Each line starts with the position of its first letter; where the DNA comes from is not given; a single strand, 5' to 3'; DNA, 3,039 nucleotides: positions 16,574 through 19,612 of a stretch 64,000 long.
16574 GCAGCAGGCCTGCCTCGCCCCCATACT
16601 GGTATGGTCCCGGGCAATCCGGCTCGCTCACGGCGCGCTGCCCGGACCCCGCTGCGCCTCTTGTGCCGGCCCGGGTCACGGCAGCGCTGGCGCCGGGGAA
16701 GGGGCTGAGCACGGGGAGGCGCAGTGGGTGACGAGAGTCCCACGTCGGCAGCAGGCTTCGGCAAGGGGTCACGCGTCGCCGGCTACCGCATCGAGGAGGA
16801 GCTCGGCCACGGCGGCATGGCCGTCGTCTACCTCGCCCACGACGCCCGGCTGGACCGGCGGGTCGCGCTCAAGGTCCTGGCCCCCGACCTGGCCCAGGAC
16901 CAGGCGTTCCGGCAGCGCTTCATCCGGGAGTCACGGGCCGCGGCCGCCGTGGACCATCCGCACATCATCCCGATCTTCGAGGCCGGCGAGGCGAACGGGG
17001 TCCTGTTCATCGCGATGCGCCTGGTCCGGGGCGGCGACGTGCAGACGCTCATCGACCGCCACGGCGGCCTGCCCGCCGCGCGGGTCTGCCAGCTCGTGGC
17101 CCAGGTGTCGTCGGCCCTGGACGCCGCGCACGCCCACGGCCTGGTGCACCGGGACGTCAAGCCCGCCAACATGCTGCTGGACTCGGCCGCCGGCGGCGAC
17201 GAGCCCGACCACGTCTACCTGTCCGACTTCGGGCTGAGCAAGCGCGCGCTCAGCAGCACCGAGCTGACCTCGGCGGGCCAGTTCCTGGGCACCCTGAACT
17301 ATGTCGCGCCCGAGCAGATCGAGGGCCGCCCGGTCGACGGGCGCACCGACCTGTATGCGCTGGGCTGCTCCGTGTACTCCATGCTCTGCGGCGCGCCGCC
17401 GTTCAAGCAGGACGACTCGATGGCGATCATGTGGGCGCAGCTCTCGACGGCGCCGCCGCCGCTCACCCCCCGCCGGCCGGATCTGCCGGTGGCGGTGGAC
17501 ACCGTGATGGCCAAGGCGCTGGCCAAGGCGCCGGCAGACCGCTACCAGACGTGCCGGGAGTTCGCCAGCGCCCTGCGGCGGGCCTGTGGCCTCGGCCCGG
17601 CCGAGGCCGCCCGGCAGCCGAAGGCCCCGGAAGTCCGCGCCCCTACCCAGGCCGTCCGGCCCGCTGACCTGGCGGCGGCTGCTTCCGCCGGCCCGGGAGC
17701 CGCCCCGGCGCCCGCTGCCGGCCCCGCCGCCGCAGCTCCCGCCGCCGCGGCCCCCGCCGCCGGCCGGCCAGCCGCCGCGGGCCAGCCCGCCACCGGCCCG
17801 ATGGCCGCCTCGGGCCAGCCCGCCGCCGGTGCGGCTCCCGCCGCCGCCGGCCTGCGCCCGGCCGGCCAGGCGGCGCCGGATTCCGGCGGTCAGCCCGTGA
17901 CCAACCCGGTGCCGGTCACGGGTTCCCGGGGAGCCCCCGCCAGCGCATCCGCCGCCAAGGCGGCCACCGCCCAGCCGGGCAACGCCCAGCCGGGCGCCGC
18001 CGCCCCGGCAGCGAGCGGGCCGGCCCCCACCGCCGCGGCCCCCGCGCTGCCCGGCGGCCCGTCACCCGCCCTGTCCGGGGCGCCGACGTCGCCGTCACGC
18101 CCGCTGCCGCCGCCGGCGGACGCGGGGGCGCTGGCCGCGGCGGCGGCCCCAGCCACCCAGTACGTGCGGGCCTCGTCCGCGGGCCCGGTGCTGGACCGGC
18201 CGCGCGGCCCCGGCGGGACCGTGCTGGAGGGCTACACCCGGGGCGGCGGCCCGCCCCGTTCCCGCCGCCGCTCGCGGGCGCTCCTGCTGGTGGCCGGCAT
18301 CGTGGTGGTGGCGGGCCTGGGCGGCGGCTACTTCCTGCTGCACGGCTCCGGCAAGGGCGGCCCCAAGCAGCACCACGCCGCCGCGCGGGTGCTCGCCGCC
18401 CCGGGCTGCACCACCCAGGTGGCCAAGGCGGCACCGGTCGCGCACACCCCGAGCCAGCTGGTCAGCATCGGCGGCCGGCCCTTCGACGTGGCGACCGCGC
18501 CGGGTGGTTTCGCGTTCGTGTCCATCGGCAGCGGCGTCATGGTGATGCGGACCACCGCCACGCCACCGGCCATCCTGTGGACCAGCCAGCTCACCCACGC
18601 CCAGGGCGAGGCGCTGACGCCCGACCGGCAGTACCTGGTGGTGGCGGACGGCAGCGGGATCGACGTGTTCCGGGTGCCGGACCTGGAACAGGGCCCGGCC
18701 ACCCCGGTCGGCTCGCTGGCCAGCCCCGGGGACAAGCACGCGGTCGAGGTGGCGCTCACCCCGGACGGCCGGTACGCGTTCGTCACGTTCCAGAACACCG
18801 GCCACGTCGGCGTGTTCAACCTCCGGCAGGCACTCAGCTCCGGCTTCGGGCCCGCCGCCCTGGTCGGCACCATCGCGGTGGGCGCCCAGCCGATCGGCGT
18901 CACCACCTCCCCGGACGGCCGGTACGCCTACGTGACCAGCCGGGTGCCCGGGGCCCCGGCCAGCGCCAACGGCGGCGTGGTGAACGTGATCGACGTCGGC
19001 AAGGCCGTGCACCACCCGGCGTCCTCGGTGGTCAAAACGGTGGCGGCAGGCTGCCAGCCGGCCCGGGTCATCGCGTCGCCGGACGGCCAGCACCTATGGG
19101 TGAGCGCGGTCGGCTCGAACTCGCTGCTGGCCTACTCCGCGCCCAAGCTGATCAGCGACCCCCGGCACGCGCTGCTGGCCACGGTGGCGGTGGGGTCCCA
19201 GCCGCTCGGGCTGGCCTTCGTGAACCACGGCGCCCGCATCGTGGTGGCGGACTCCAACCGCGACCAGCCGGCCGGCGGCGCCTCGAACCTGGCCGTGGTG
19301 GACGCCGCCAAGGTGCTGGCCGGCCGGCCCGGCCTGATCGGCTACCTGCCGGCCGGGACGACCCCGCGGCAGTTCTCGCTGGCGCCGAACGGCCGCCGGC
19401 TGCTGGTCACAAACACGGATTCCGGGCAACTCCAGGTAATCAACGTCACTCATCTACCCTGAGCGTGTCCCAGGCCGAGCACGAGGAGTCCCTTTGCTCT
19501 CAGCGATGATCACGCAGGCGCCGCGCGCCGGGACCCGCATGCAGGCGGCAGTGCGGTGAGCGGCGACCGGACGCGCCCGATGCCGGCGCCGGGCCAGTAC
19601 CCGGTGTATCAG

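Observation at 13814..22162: Rv1747-like FHA-FHA-ABC exporter divergent from a beta-propeller Ser/Thr kinase, followed by DUF2993 (LmeA-like) and a two-component system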

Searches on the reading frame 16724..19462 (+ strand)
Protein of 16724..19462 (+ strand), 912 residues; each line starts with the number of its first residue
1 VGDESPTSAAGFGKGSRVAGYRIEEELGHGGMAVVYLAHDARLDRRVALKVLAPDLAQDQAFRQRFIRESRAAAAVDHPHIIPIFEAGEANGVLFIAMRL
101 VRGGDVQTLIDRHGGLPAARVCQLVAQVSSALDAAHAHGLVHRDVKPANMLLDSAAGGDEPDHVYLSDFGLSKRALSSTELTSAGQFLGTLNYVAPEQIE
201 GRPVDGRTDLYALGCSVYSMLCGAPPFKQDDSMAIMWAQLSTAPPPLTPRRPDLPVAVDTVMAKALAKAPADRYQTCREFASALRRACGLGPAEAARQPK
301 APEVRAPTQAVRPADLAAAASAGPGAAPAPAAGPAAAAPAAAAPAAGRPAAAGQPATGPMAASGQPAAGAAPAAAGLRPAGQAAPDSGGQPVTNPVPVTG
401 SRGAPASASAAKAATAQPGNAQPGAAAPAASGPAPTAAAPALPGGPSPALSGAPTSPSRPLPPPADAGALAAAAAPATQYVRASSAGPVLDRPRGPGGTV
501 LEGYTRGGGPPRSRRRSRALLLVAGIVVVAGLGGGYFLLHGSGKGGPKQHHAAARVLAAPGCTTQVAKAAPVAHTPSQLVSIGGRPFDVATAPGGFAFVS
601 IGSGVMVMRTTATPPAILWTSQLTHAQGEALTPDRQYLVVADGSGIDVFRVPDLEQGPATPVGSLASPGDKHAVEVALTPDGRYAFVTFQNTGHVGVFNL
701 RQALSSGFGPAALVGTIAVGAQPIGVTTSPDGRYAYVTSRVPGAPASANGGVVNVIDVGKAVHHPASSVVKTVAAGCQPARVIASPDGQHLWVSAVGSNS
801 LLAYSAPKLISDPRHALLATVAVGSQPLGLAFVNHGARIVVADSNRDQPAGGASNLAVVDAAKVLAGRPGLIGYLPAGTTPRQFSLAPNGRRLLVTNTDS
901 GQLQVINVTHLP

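Call 8: search_protein_families(library=pfam, proteins=[window:16724-19462:+], max_evalue=0.01)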
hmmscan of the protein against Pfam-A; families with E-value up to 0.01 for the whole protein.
window:16724-19462:+ (912 aa): 4 families
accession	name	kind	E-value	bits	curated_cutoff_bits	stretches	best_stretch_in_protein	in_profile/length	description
PF00069.31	Pkinase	-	2.4e-46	158.7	31.7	1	21-275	1-253/263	Protein kinase domain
PF07714.23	PK_Tyr_Ser-Thr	-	4e-26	92.3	23.1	1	23-274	3-249/258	Protein tyrosine and serine/threonine kinase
PF10282.15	Lactonase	-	1.8e-10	41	21.7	1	672-847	144-313/344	Lactonase, 7-bladed beta-propeller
PF02239.22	Cytochrom_D1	-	0.0038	16.3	25.5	1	665-793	31-153/368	Cytochrome D1 heme domain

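Call 25: search_protein_families(library=ncbifam, proteins=[window:16724-19462:+], max_evalue=0.001)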
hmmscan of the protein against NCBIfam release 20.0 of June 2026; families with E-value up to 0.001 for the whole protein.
window:16724-19462:+ (912 aa): 18 families
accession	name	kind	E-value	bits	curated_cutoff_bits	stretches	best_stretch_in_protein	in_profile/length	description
NF033483.0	PknB_PASTA_kin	equivalog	2.7e-91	307.3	450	1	21-321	9-301/563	Stk1 family PASTA domain-containing Ser/Thr kinase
NF052427.1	StpK7MSMEG_1200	equivalog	3.1e-76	257.1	900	1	19-310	7-291/601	serine/threonine protein kinase StpK7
NF009651.0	PRK13184.1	equivalog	7.7e-43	146.6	839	1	21-285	4-288/932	serine/threonine-protein kinase PknD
NF047741.1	antiphage_MADS6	equivalog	4.6e-41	141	460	2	123-303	303-476/612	methylation-associated defense system protein kinase MAD6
TIGR03903.1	TOMM_kin_cyc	equivalog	2.9e-39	134.7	705.75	1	45-285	4-245/1267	TOMM system kinase/cyclase fusion protein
NF053615.1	SerThrKinAfsKStmc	equivalog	1e-29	103.8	1300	1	17-439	11-422/809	protein serine/threonine kinase AfsK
NF038150.1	lanthi_synth_IV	equivalog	2.4e-21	75.8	650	1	21-331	191-496/851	class IV lanthionine synthetase LanL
NF033442.0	BREX_PglW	equivalog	1.1e-19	69.7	990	2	14-179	506-667/1391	BREX system serine/threonine kinase PglW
TIGR03866.1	PQQ_ABC_repeats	subfamily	1e-13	51.1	287.3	1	814-909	30-113/310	PQQ-dependent catabolism-associated beta-propeller protein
NF038151.1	lanthi_synth_III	equivalog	5e-10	38.4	575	1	18-226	220-428/833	class III lanthionine synthetase LanKC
NF043056.1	T4SS_LegK1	equivalog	8.3e-08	31.3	550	1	138-214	208-277/516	Dot/Icm T4SS effector kinase LegK1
NF058632.1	SerThrKinPrkT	equivalog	3.1e-07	29.7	280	1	20-154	22-152/322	serine/threonine protein kinase PrkT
TIGR02276.1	beta_rpt_yvtn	repeat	1.1e-06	28.5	27.85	0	888-909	1-22/42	beta-propeller repeat protein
NF052340.1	hydrazine_beta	equivalog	9.5e-06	24.9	560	1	675-797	37-137/372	hydrazine synthase subunit beta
TIGR03724.2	arch_bud32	equivalog_domain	3.4e-05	23.4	125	1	95-175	69-134/193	KEOPS complex kinase/ATPase Bud32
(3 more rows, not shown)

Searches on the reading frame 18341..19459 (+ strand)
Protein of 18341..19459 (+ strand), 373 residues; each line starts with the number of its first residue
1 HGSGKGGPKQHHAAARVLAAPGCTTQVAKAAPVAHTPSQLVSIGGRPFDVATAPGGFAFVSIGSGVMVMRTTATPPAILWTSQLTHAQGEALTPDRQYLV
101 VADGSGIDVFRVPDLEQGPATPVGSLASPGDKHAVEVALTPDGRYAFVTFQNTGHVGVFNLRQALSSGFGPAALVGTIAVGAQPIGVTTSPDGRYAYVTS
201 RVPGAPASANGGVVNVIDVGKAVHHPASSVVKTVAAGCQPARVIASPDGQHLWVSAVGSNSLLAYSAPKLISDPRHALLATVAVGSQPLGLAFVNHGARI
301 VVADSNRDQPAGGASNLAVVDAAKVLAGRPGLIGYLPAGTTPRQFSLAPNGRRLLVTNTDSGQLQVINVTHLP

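Call 27: search_solved_structures(query=window:18341-19459:+, max_evalue=1)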
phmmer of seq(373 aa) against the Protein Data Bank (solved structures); distinct sequences matched with E-value up to 1: 22.
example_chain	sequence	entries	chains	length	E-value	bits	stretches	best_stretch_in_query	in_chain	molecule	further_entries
1l0q_A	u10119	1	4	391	9.1e-14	55.1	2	174-368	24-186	Surface layer protein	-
4qrj_A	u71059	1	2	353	2.5e-10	43.8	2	75-202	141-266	putative 6-phosphogluconolactonase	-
6igb_A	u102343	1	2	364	1.1e-09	41.7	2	106-276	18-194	Periplasmic gluconolactonase, PpgL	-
3fgb_A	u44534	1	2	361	4.7e-07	33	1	331-367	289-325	uncharacterized protein Q89ZH8_BACTN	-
3scy_A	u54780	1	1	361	5.9e-06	29.4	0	332-367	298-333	Hypothetical bacterial 6-phosphogluconolactonase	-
5c2v_B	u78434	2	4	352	2.3e-05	27.5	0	177-252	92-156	HYDRAZINE SYNTHASE BETA SUBUNIT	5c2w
6nau_A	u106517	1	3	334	0.00017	24.6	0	141-266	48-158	6-phosphogluconolactonase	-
3bws_A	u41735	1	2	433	0.0011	22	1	178-258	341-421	protein Lp49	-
3u4y_A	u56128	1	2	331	0.0081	19.1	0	36-111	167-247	uncharacterized protein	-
3rfh_A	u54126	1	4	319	0.13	15.1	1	51-151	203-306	Guanine nucleotide-binding protein subunit beta-like protein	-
6i7o_O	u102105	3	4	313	0.18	14.7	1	51-151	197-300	Guanine nucleotide-binding protein subunit beta-like protein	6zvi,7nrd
5lyb_SR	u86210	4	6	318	0.18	14.7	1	51-151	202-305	Guanine nucleotide-binding protein subunit beta-like protein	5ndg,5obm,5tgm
6wdr_g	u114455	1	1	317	0.18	14.6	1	51-151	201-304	Guanine nucleotide-binding protein subunit beta-like protein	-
4v7h_AR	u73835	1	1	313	0.18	14.6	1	51-151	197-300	RACK1 protein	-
4u3m_SR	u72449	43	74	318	0.18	14.6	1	51-151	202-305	Guanine nucleotide-binding protein subunit beta-like protein | RACK1 | Small ribosomal subunit protein RACK1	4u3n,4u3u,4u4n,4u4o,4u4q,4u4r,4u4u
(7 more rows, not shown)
